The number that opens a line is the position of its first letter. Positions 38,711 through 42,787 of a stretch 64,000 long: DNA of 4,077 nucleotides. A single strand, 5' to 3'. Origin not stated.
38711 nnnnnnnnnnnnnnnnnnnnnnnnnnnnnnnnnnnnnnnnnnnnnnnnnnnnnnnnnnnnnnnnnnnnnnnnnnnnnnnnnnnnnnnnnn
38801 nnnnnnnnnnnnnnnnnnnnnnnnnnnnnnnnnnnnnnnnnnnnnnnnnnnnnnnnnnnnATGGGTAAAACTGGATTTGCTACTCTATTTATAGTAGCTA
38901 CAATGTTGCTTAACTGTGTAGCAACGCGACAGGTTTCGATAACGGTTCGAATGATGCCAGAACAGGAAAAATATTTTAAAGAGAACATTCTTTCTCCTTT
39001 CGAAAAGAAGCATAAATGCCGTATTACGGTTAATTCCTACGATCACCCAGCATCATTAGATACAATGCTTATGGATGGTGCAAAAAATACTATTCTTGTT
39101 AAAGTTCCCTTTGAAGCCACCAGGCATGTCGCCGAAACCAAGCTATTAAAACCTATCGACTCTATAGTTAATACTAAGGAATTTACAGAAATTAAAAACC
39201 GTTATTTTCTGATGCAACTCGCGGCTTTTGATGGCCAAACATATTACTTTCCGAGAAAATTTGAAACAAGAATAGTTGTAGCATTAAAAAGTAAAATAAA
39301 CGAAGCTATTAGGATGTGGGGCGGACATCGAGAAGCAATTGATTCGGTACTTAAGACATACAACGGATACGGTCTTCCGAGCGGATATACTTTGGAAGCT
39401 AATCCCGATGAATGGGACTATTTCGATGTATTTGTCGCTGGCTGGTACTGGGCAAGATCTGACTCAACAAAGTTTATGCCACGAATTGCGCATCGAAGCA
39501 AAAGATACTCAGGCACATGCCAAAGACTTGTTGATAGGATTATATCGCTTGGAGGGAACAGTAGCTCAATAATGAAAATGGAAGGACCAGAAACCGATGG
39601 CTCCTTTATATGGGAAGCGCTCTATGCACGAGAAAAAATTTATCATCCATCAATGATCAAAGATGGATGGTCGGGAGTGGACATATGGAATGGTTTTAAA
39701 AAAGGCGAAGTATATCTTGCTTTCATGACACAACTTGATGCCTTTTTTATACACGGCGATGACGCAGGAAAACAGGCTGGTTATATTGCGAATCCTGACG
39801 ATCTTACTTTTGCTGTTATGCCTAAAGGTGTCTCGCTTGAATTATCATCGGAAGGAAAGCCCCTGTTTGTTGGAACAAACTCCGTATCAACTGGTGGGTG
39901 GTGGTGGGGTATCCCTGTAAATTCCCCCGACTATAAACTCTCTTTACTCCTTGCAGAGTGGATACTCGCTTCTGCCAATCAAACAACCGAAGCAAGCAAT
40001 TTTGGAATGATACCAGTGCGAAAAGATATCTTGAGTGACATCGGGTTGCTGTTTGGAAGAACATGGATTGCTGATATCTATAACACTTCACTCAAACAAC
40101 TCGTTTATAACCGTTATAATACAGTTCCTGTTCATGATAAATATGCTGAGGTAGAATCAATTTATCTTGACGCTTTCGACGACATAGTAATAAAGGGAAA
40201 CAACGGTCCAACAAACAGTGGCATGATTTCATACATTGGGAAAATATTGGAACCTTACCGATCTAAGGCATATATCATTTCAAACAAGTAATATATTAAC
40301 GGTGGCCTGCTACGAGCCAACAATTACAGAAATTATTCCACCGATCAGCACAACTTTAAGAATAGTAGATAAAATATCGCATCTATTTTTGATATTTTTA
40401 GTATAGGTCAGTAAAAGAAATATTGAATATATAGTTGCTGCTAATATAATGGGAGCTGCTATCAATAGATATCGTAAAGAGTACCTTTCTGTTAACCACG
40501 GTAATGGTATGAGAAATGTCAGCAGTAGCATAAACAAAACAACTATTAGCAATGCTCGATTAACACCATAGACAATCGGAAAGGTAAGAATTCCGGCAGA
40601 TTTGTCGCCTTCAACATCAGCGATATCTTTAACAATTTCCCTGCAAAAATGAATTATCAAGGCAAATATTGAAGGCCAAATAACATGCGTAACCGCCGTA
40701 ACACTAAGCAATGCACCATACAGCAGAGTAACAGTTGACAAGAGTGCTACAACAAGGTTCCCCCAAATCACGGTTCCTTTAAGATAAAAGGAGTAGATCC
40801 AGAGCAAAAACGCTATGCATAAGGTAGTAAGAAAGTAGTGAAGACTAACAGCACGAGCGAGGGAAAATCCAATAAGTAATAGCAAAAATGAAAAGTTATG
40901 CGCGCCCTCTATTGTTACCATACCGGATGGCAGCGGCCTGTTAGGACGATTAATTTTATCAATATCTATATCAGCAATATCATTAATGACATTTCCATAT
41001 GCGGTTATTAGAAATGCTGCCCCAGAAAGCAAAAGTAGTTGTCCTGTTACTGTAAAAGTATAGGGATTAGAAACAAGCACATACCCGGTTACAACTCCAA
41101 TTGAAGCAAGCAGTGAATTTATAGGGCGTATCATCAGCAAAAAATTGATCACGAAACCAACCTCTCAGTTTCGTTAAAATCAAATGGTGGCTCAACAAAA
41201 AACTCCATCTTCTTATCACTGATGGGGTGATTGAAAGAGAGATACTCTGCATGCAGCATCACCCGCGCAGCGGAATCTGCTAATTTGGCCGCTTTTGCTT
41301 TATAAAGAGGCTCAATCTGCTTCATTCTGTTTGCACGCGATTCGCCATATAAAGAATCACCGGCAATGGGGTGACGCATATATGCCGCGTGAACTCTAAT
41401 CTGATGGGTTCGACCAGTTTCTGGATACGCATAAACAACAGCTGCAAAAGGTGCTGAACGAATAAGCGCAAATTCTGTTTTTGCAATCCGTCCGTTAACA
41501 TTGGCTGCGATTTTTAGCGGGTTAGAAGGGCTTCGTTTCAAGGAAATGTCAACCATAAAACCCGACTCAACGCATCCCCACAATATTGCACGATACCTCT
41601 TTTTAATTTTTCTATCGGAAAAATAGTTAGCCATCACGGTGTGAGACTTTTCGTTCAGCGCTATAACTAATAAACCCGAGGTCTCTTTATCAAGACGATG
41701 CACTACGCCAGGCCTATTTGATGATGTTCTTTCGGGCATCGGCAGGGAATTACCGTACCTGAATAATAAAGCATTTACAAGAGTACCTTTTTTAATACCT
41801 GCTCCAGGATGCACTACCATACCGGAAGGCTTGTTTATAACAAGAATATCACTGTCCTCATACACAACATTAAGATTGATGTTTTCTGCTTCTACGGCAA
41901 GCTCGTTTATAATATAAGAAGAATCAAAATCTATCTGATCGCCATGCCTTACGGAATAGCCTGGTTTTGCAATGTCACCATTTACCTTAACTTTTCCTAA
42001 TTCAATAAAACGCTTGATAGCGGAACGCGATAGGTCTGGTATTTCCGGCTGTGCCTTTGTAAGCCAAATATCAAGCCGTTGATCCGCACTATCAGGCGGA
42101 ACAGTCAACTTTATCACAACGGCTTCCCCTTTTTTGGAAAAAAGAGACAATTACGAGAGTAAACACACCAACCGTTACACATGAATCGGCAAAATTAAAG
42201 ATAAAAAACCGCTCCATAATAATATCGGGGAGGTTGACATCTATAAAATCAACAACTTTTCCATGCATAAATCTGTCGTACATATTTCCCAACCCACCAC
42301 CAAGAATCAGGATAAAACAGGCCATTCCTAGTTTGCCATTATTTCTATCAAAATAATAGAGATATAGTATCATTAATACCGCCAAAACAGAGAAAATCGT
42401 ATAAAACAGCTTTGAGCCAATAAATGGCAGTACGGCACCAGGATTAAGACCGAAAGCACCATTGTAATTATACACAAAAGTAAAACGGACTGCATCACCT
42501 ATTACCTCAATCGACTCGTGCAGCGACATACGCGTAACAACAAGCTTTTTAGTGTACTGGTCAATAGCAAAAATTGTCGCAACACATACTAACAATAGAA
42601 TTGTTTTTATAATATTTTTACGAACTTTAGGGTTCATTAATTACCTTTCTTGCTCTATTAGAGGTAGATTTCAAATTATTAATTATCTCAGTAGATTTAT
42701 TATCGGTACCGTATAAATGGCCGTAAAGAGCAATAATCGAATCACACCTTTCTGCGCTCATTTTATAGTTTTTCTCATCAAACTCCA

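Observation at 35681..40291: Translationally coupled three-gene module: NTT/TLC-like transporter-HEAT fusion, mini cNMP-binding protein and orphan periplasmic solute-binding lipoprotein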

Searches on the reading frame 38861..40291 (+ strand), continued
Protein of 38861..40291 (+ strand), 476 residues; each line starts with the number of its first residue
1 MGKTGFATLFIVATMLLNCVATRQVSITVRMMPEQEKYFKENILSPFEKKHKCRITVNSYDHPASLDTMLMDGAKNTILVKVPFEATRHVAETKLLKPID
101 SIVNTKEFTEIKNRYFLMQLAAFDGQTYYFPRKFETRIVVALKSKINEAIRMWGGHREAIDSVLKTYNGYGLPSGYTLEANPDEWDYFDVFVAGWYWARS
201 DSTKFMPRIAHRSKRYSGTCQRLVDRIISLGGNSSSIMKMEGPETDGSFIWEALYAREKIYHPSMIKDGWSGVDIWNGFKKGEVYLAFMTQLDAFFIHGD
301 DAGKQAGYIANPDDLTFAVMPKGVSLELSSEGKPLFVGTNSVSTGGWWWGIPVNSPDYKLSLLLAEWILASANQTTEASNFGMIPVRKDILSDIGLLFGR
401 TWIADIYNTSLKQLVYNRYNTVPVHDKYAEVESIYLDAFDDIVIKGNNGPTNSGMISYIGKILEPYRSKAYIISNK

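Call 72: fold_search(model_id=the predicted structure, library=pdb)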
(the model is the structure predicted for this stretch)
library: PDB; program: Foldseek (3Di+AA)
matches with E <= 10: 1544; with E <= 0.001: 1020
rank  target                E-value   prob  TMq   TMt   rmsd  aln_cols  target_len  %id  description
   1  1eu8_A                7.3e-20  1.00  0.53  0.60   7.3       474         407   14  STRUCTURE OF TREHALOSE MALTOSE BINDING PROTEIN FROM THERMOCOCCUS LITORALIS (released 2001-03-14)
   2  6dtq_A                1.7e-19  1.00  0.52  0.61   7.0       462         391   14  Maltose bound T. maritima MalE3 (released 2018-09-19)
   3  6dtr                  5.9e-19  1.00  0.55  0.64   6.6       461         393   14  Apo T. maritima MalE3 (released 2018-09-19)
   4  6j9w_A                1.9e-18  1.00  0.51  0.58   7.6       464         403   13  Crystal structure of ABC transporter alpha-glycoside-binding protein in complex with trehalose (released 2019-10-30)
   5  6jar_A                2.0e-18  1.00  0.51  0.58   7.2       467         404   13  Crystal structure of ABC transporter alpha-glycoside-binding mutant protein R49A in complex with maltose (released 2019-10-30)
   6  6jai_A                2.7e-18  1.00  0.50  0.57   8.2       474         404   13  Crystal structure of ABC transporter alpha-glycoside-binding mutant protein D118A in complex with maltose (released 2019-10-30)
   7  6jam_A                3.0e-18  1.00  0.50  0.57   8.3       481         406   13  Crystal structure of ABC transporter alpha-glycoside-binding mutant protein R356A in complex with trehalose (released 2019-10-30)
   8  6jb0_A                4.5e-18  1.00  0.50  0.57   8.3       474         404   14  Crystal structure of ABC transporter alpha-glycoside-binding mutant protein W287A in complex with trehalose (released 2019-10-30)
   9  7qhv_AAA              5.0e-18  1.00  0.52  0.61   7.3       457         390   13  Crystal structure of the sulfoquinovosyl binding protein SmoF complexed with sulfoquinovosyl diacylglycerol (released 2022-04-13)
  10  5ci5_B                7.3e-18  1.00  0.49  0.56   7.7       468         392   14  Crystal Structure of an ABC transporter Solute Binding Protein from Thermotoga Lettingae TMO (Tlet_1705, TARGET EFI-51 (released 2015-07-22)
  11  7ofy_A                8.2e-18  1.00  0.52  0.61   7.4       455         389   12  Crystal structure of SQ binding protein from Agrobacterium tumefaciens in complex with sulfoquinovosyl glycerol (SQGro (released 2022-01-19)
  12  6jan_A                1.0e-17  1.00  0.52  0.60   7.2       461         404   12  Crystal structure of ABC transporter alpha-glycoside-binding mutant protein R356A in complex with maltose (released 2019-10-30)
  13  6j9y_A                1.0e-17  1.00  0.48  0.55   8.5       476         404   13  Crystal structure of ABC transporter alpha-glycoside-binding protein in complex with maltose (released 2019-10-30)
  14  6jaq                  1.1e-17  1.00  0.50  0.57   8.3       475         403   13  Crystal structure of ABC transporter alpha-glycoside-binding mutant protein R356A in complex with glucose (released 2019-10-30)
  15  8s5b                  1.4e-17  1.00  0.50  0.60   7.3       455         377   12  Crystal structure of the sulfoquinovosyl binding protein (SmoF) from A. tumefaciens sulfo-SMO pathway in complex with SQ (released 2024-04-17)
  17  5yse_A                2.4e-17  1.00  0.52  0.61   6.8       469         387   12  Crystal structure of beta-1,2-glucooligosaccharide binding protein in complex with sophorotetraose (released 2018-05-02)
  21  7c68_A                4.7e-17  1.00  0.54  0.60   7.1       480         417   14  Crystal structure of beta-glycosides-binding protein of ABC transporter in a closed state bound to cellotetraose (released 2020-09-16)
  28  7c68_B                1.6e-16  1.00  0.55  0.61   7.0       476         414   14  Crystal structure of beta-glycosides-binding protein of ABC transporter in a closed state bound to cellotetraose (released 2020-09-16)
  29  5yse_B                1.7e-16  1.00  0.50  0.59   7.7       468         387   13  Crystal structure of beta-1,2-glucooligosaccharide binding protein in complex with sophorotetraose (released 2018-05-02)
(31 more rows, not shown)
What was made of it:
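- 38861..40291 (+): Gene 3: CUT1-type (MalE-like) carbohydrate-binding lipoprotein, 476 aa. The 50 fold matches listed are all solute-binding proteins, nearly all solved with a sugar, down to E 7e-20 (call 72).
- On CUT1-type ABC substrate-binding proteins (SBP_bac_8/SBP_bac_1): The fold matches listed are all solute-binding proteins, nearly all solved with a sugar, led by 1eu8 at 7e-20, followed by 6dtq, 6j9w, 5yse and 7c68 (call 72).
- Closest known: CUT1 ABC sugar importers. Same: Gene 3 has the MalE-like fold (call 72).
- Tried and rejected: The SBP is a nucleotide binder (call 72).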

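Call 94: list_cluster_members(proteins=[P0001, window:38861-40288:+, window:38397-38858:+])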
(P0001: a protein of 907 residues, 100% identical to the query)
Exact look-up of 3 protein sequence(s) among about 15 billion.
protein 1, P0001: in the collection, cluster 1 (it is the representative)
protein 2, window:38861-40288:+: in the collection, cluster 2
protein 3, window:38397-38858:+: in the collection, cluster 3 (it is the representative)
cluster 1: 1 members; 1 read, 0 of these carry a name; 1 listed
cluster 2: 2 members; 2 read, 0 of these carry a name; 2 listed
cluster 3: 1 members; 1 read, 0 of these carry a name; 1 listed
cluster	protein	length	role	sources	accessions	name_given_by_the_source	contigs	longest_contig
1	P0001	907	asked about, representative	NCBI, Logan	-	-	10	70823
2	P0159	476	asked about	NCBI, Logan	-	-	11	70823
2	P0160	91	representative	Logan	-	-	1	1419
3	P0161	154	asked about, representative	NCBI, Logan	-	-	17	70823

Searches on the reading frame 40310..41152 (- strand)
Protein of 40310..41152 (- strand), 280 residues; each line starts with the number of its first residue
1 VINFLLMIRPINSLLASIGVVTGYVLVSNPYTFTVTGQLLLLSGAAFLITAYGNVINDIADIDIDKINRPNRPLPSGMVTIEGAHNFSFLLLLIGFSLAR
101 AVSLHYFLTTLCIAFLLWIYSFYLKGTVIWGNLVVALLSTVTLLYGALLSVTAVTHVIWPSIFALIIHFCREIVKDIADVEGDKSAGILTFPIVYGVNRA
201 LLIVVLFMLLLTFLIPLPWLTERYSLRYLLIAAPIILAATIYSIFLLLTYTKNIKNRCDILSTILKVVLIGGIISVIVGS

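Call 8: search_protein_families(library=pfam, proteins=[window:40310-41152:-], max_evalue=0.001)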
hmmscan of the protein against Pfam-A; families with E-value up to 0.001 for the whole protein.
window:40310-41152:- (280 aa): 1 family
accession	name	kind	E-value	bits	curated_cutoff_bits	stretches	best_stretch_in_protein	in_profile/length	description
PF01040.23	UbiA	-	3.4e-37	128.5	34.2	1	20-253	5-238/250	UbiA prenyltransferase family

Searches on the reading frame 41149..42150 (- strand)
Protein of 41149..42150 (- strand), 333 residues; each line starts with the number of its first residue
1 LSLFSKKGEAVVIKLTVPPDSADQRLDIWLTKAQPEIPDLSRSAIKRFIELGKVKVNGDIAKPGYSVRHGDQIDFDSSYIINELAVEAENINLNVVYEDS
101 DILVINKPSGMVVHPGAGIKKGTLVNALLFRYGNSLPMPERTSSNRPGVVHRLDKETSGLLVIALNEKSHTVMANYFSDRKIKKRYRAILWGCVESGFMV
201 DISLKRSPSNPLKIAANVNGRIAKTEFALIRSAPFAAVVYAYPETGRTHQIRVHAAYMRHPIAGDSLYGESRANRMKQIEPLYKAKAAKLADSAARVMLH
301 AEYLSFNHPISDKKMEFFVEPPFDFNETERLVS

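Call 8: search_protein_families(library=pfam, proteins=[window:41149-42150:-], max_evalue=0.001)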
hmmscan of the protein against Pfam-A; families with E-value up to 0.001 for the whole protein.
window:41149-42150:- (333 aa): 2 families
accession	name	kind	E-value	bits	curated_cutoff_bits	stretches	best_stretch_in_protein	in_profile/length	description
PF00849.27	PseudoU_synth_2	-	1.1e-29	104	26.8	1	101-256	1-151/152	RNA pseudouridylate synthase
PF01479.30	S4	-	2.9e-10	40.1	22.8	1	25-73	2-48/48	S4 domain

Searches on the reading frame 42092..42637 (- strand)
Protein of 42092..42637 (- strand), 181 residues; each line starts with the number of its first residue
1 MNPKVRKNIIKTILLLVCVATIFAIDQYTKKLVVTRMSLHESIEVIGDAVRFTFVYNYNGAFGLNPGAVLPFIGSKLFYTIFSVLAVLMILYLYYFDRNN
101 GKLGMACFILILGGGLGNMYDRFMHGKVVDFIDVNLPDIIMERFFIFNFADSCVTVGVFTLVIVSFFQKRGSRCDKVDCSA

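Call 8: search_protein_families(library=pfam, proteins=[window:42092-42637:-], max_evalue=0.001)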
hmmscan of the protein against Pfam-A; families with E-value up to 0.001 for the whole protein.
window:42092-42637:- (181 aa): 1 family
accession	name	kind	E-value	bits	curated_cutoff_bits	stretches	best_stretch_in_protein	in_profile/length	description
PF01252.23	Peptidase_A8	-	8.4e-35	120.5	25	1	19-167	2-142/142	Signal peptidase (SPase) II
